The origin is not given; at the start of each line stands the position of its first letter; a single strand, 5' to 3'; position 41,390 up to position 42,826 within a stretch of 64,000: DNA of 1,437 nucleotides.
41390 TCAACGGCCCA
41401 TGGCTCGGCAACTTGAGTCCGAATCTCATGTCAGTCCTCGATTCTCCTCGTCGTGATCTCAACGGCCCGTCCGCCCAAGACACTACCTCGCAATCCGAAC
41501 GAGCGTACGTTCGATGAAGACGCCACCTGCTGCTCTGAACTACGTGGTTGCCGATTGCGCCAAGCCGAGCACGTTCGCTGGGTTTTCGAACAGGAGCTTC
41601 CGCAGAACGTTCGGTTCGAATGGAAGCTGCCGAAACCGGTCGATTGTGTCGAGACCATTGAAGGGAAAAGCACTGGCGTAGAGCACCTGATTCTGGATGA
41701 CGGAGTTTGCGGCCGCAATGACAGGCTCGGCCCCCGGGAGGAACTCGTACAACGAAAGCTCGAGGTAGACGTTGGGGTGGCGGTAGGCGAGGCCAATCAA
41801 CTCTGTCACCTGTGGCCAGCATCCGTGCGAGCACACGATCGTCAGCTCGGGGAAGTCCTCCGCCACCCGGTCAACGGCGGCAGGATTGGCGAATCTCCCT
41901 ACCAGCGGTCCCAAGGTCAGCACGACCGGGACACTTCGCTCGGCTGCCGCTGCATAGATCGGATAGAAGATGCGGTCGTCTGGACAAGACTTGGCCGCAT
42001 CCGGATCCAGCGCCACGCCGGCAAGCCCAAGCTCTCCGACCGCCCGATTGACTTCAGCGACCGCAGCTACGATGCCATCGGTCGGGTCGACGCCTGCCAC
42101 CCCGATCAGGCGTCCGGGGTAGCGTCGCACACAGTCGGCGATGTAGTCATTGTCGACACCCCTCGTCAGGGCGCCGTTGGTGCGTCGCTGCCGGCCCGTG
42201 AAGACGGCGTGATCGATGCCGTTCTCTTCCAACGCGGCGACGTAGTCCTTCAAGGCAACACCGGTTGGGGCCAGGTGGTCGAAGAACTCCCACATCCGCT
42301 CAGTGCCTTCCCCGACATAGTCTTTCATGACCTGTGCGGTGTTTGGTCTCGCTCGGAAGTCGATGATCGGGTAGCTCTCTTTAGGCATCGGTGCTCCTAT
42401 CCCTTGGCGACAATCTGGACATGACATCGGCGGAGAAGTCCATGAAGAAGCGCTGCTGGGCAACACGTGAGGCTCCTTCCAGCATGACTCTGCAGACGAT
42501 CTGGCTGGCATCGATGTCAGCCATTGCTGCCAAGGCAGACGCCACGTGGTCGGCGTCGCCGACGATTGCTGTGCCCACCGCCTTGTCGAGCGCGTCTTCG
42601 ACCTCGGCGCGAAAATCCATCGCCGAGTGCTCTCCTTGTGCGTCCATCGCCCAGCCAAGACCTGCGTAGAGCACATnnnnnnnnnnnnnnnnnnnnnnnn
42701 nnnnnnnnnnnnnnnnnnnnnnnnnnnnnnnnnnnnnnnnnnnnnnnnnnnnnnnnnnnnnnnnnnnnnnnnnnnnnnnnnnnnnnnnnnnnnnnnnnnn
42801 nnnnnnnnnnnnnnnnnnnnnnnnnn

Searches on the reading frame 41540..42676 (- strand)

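Call 93: search_protein_families(library=pfam, proteins=[window:41540-42676:-], max_evalue=0.0001)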
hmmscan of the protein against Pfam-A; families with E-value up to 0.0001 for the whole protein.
window:41540-42676:- (378 aa): 1 family
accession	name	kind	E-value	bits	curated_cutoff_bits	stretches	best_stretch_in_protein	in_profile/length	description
PF04909.20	Amidohydro_2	-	2.5e-33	116.5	26.4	1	142-372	33-289/289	Amidohydrolase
